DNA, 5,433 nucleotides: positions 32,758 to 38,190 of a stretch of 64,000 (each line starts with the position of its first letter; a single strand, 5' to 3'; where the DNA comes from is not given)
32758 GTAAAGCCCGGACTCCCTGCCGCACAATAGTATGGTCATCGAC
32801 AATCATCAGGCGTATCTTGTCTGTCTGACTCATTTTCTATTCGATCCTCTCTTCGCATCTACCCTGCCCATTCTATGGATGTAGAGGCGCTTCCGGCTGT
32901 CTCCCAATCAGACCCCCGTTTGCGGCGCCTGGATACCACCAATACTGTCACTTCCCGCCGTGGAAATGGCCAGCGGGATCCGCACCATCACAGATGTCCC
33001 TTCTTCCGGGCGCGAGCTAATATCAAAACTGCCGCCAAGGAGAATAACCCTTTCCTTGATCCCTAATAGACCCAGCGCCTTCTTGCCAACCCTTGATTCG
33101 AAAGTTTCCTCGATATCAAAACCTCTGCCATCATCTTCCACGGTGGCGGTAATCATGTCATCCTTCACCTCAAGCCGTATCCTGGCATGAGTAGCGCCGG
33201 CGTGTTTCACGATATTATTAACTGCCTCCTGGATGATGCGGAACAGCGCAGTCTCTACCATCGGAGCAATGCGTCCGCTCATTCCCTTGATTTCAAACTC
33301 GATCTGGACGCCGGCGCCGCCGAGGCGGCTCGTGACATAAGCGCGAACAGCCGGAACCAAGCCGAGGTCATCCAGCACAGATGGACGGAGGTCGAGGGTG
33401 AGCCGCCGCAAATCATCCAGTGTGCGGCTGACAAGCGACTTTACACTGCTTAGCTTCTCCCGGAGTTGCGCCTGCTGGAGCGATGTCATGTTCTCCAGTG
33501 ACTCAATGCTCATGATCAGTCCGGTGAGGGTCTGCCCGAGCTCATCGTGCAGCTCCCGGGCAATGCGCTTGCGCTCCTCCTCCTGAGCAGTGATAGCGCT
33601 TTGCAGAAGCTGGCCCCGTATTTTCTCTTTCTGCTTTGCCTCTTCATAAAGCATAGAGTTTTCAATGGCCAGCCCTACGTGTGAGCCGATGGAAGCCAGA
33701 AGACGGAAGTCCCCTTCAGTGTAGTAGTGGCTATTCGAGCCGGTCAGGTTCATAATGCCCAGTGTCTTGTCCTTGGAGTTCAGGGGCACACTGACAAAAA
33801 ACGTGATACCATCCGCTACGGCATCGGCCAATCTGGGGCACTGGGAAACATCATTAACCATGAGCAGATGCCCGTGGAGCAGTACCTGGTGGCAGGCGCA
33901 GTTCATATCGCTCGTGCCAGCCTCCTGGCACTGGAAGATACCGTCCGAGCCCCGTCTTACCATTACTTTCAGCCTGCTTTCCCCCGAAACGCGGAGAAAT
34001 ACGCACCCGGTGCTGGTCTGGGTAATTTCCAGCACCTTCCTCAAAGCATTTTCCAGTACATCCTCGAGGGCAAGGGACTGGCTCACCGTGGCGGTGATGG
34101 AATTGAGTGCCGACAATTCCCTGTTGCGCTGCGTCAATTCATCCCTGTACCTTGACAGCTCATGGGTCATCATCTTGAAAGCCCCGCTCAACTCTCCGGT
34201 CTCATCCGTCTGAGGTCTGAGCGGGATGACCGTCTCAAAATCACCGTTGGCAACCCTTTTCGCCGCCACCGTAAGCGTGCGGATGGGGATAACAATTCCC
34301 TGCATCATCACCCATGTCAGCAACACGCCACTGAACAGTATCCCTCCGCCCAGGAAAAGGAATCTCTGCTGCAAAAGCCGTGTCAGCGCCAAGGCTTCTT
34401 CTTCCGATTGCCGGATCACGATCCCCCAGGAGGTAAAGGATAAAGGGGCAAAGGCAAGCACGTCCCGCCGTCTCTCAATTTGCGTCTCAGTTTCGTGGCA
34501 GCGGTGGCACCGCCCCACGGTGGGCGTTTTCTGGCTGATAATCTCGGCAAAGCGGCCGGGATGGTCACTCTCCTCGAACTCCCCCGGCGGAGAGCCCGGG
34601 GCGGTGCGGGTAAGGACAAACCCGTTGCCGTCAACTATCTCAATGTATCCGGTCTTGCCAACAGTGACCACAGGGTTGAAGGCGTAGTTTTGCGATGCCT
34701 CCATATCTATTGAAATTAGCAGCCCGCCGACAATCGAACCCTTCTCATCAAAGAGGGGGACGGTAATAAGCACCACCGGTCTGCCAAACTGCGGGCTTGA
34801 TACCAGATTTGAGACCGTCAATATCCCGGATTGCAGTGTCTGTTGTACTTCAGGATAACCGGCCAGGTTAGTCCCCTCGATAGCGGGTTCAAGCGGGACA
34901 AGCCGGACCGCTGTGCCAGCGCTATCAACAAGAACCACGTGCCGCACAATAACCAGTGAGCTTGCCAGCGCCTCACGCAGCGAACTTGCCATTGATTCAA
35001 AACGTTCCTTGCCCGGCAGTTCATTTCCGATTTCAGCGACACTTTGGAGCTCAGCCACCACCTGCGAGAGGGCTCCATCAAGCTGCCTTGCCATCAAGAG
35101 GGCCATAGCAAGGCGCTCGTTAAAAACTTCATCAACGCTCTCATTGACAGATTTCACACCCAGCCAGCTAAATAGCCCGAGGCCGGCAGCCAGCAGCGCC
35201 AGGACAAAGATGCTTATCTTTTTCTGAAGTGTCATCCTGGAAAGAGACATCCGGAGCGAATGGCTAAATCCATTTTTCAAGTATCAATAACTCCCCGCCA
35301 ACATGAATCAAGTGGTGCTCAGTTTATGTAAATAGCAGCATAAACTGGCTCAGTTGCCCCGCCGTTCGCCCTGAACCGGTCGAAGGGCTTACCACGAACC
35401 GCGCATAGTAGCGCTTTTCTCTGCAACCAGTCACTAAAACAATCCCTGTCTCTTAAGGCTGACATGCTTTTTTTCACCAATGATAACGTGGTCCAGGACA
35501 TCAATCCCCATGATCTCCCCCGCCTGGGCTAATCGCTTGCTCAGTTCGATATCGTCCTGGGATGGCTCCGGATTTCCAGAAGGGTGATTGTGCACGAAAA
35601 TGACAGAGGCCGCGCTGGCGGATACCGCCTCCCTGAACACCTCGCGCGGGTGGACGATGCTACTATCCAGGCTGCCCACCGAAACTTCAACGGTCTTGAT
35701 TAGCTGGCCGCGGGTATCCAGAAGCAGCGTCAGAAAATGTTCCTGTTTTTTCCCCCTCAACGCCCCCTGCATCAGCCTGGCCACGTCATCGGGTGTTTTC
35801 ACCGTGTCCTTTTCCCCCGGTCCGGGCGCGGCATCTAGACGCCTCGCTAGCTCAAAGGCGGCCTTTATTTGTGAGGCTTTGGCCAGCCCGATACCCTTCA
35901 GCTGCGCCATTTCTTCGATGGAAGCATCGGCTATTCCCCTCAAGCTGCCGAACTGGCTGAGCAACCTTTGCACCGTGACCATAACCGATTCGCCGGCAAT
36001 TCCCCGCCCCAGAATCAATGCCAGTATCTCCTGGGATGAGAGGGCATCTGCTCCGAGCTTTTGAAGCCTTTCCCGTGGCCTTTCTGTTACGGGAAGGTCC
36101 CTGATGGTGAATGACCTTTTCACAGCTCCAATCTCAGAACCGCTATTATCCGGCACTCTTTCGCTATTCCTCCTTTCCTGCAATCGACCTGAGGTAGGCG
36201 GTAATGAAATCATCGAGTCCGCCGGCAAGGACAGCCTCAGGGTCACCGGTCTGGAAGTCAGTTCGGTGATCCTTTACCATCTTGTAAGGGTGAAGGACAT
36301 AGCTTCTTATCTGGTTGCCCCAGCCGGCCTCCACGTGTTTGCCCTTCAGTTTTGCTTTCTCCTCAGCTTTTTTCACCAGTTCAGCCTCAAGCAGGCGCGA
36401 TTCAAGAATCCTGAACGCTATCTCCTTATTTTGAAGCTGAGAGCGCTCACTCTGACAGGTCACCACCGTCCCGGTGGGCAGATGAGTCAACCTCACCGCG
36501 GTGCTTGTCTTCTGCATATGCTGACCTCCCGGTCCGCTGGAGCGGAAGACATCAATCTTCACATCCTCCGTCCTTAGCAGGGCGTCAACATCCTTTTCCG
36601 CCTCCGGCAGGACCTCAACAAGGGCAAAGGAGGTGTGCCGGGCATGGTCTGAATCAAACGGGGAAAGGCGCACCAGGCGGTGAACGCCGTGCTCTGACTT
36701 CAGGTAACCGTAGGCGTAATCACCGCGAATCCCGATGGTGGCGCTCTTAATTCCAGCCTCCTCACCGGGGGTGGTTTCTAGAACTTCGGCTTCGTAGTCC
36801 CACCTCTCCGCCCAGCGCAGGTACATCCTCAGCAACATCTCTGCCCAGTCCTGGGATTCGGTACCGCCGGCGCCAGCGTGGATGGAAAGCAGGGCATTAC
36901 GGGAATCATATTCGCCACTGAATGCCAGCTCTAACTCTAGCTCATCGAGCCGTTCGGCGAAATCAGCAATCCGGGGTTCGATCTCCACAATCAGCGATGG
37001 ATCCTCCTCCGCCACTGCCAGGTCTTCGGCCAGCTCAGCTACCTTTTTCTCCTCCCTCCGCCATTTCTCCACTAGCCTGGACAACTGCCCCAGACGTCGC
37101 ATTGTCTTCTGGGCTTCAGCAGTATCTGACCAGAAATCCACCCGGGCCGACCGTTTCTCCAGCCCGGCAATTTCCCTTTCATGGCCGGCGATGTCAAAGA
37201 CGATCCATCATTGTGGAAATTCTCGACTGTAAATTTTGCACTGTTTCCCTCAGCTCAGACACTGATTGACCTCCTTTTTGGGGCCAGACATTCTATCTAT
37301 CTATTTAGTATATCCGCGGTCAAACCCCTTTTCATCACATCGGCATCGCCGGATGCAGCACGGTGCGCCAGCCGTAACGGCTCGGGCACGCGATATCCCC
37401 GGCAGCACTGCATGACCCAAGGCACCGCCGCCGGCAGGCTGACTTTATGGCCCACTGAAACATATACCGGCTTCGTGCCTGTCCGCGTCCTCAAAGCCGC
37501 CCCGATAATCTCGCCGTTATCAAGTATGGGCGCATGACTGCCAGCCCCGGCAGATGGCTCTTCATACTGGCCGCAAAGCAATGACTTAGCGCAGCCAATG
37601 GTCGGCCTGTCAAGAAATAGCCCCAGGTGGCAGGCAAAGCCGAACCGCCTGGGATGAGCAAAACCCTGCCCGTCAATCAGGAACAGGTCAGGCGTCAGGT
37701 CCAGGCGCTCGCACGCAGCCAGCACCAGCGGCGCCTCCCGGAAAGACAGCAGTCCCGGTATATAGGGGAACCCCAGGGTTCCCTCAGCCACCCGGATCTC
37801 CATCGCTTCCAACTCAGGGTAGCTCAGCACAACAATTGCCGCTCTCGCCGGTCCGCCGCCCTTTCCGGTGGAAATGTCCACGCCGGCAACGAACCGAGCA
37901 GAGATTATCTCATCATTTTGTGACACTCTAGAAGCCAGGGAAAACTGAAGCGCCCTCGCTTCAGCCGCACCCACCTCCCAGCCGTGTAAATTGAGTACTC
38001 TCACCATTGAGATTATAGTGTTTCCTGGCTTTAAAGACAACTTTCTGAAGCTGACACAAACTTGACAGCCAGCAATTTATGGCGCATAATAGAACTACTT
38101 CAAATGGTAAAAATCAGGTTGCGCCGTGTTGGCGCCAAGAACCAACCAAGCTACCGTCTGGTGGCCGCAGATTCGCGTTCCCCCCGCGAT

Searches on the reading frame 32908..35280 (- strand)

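Call 50: search_protein_families(library=pfam, proteins=[window:32908-35280:-], max_evalue=0.00001)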
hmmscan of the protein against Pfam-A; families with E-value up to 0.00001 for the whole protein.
window:32908-35280:- (790 aa): 7 families
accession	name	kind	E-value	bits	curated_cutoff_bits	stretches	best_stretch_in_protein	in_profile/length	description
PF02518.31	HATPase_c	-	2.3e-17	63.9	26.4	1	675-771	2-110/111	Histidine kinase-, DNA gyrase B-, and HSP90-like ATPase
PF07730.19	HisKA_3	-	2.6e-17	63.5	24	1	569-636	1-68/68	Histidine kinase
PF13185.12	GAF_2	-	1.9e-16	60.9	28.6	1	404-540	3-136/136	GAF domain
PF01590.32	GAF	-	2.1e-11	44.9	22.4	1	405-539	2-133/133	GAF domain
PF02743.24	dCache_1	-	2.9e-09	37.3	45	1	107-289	60-239/240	Cache domain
PF00672.30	HAMP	-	1.2e-08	35.6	25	1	332-376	9-52/53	HAMP domain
PF13492.12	GAF_3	-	5.5e-08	33.7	27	1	405-541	2-129/129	GAF domain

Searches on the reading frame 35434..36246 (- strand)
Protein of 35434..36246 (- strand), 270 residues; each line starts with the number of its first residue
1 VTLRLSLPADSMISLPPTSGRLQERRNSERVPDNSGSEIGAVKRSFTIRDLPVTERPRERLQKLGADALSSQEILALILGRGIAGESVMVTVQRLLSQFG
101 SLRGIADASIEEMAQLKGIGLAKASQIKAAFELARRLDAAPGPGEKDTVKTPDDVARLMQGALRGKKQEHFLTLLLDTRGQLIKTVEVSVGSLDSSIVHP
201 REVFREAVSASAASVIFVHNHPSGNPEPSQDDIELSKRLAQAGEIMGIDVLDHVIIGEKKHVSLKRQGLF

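Call 50: search_protein_families(library=pfam, proteins=[window:35434-36246:-], max_evalue=0.00001)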
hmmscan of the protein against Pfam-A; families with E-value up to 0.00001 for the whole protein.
window:35434-36246:- (270 aa): 3 families
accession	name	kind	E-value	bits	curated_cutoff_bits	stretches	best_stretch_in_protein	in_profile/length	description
PF04002.20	RadC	-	3.4e-45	153.3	22.1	1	150-269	2-121/121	RadC-like JAB domain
PF20582.4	UPF0758_N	-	1.3e-23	83.3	27.1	1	48-124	1-76/77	UPF0758 N-terminal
PF14520.12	HHH_5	-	3.7e-07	31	27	1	91-130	14-54/57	Helix-hairpin-helix domain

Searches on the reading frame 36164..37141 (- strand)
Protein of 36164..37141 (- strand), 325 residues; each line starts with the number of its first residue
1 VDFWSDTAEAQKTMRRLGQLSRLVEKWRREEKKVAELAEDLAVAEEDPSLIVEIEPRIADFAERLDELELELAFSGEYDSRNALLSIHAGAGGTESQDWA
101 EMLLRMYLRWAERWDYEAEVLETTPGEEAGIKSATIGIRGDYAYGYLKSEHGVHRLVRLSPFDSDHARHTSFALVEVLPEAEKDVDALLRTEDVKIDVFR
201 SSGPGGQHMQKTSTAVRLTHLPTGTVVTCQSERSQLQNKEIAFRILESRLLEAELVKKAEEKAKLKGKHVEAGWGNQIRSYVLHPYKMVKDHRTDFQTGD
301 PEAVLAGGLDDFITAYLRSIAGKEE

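Call 50: search_protein_families(library=pfam, proteins=[window:36164-37141:-], max_evalue=0.00001)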
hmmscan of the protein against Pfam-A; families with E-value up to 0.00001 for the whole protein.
window:36164-37141:- (325 aa): 2 families
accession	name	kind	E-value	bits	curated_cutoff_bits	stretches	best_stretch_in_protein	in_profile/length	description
PF03462.23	PCRF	-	2.4e-52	178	24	1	2-175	16-194/194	PCRF domain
PF00472.26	RF-1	-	1.6e-38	131.7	35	1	186-293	4-116/116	RF-1 domain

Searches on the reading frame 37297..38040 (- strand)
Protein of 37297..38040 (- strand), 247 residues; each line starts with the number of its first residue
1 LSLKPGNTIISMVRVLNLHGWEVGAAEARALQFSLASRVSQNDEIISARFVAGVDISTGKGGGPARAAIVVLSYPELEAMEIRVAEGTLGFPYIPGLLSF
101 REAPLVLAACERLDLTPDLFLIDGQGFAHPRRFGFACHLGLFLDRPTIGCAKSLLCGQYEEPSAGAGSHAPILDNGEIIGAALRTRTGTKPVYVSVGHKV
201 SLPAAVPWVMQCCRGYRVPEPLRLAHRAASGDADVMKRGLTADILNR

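Call 51: search_protein_families(library=pfam, proteins=[window:37297-38040:-], max_evalue=0.00001)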
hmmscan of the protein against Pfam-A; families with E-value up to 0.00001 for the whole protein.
window:37297-38040:- (247 aa): 1 family
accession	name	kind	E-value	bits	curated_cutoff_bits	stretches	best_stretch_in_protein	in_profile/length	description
PF04493.20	Endonuclease_5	-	8.2e-73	244.7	23.4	1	35-227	3-198/198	Endonuclease V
